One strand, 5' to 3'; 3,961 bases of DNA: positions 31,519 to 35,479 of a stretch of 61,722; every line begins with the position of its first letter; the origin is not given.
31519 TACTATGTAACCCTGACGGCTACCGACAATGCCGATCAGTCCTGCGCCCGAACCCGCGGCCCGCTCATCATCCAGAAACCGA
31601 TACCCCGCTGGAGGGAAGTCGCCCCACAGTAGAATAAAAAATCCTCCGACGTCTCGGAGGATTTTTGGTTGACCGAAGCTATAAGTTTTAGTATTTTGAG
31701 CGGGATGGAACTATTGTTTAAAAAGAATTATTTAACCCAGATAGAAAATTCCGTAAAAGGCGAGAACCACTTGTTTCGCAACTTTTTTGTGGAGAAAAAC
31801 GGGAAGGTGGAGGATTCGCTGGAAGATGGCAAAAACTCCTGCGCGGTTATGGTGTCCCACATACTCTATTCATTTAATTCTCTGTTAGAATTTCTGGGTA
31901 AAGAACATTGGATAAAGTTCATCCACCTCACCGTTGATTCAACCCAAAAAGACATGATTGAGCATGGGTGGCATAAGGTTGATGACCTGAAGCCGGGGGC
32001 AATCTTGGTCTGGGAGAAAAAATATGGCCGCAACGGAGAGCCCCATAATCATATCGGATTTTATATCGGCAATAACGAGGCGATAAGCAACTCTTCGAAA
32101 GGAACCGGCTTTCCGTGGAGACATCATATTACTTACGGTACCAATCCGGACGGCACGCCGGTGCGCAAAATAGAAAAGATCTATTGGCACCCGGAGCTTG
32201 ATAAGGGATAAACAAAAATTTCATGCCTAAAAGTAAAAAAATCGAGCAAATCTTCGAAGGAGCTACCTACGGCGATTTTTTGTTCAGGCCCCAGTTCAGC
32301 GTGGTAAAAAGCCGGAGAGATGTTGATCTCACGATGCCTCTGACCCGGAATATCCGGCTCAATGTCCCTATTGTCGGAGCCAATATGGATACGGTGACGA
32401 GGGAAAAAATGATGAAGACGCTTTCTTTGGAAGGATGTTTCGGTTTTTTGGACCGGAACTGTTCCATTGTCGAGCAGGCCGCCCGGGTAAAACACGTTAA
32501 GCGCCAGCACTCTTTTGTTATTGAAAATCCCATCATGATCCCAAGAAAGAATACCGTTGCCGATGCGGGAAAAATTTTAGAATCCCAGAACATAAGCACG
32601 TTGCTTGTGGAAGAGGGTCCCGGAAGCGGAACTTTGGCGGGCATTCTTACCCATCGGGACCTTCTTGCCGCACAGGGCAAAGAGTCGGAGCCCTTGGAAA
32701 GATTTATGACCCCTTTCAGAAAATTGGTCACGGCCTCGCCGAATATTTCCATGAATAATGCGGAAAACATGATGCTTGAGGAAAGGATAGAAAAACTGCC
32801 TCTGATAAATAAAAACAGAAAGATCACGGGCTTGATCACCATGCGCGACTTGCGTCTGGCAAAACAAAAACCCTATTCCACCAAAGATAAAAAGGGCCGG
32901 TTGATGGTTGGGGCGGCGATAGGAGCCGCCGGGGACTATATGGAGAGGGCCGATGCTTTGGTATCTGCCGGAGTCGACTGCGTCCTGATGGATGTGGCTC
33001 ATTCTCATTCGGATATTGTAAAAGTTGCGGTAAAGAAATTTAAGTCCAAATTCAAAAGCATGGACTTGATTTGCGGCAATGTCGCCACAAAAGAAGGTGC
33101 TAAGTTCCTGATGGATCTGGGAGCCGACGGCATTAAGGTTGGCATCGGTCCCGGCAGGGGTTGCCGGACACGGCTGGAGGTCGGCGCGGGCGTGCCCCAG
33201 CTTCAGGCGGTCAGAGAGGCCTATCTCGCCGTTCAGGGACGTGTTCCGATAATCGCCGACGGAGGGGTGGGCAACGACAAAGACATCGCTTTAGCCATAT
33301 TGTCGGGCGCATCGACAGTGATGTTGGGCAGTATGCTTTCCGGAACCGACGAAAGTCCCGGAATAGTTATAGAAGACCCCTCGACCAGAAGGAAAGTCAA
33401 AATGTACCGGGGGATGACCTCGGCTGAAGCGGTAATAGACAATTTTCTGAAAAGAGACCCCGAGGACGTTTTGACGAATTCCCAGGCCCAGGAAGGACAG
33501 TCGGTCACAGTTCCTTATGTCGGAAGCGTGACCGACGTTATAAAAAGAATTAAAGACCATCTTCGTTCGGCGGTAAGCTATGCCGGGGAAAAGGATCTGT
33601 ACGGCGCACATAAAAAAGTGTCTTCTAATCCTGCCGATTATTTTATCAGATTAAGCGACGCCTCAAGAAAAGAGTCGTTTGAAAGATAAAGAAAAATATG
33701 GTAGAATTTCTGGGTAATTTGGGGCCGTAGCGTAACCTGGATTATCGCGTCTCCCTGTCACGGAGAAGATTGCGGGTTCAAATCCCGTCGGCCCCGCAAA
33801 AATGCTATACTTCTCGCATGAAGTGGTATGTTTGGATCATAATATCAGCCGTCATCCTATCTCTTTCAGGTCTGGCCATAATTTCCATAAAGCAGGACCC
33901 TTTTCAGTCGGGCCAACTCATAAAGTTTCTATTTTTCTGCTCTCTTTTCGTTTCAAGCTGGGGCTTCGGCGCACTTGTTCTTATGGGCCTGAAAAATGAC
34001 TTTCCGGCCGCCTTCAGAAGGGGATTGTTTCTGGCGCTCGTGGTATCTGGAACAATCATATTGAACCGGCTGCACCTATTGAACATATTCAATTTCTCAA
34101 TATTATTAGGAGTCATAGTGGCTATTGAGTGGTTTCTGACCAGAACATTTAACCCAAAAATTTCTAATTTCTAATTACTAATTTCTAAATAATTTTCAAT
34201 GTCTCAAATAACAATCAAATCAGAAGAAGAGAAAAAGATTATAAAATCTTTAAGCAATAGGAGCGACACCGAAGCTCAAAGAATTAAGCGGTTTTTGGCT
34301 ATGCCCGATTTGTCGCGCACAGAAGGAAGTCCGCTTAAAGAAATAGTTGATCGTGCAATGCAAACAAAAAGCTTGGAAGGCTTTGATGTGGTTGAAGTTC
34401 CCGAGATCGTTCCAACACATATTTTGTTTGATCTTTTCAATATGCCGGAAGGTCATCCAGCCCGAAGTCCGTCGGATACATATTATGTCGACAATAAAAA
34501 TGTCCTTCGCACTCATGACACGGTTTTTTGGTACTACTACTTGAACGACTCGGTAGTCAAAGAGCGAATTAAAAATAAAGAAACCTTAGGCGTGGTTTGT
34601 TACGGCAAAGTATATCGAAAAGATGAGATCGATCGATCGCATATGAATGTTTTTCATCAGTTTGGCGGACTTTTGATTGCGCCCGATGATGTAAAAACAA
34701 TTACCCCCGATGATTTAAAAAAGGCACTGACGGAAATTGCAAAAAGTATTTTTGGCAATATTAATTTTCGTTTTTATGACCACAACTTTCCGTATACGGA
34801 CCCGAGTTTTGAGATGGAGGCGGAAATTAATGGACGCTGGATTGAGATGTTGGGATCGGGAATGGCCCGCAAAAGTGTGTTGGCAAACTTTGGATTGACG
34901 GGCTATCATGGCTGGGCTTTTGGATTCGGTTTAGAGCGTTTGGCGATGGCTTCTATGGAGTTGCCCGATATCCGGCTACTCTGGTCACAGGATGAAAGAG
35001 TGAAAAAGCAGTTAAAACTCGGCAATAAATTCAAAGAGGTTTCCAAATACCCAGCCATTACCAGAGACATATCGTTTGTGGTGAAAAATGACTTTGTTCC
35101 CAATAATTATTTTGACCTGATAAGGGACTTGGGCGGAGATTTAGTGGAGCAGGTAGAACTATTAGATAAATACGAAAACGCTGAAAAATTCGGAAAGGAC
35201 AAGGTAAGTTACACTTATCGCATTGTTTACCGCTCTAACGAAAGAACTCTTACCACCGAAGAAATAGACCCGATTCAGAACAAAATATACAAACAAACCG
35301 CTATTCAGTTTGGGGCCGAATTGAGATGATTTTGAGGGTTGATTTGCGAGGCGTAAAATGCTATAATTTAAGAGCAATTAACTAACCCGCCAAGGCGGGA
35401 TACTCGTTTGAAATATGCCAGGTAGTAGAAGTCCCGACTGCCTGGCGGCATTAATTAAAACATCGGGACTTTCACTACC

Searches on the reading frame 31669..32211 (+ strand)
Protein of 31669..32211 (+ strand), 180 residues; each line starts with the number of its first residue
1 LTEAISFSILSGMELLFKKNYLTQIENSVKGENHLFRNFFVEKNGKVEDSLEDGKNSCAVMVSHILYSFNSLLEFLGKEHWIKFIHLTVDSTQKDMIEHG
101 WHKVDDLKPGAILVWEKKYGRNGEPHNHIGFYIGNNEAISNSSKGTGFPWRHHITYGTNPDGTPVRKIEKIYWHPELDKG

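Call 41: search_protein_families(library=pfam, proteins=[window:31669-32211:+], max_evalue=0.01)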
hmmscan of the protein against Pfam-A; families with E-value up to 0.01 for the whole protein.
window:31669-32211:+ (180 aa): 2 families
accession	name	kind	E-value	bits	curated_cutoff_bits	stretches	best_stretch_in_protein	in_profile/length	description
PF18351.6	Ago_N_1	-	0.0004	21.2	25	0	124-164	43-83/95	Fungal Argonaute N-terminal domain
PF00877.26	NLPC_P60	-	0.0067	16.8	23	1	92-145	36-85/105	NlpC/P60 family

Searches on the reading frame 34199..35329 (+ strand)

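Call 70: search_protein_families(library=pfam, proteins=[window:34199-35329:+], max_evalue=0.00001)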
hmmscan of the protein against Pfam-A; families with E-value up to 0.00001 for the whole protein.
window:34199-35329:+ (376 aa): 2 families
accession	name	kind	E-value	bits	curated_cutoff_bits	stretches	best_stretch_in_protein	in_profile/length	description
PF01409.25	tRNA-synt_2d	-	2.2e-53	181.7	19.8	1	41-271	14-245/246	tRNA synthetases class II core domain (F)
PF03147.19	FDX-ACB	-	1.7e-25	89.7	31.1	1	282-376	1-94/94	Ferredoxin-fold anticodon binding domain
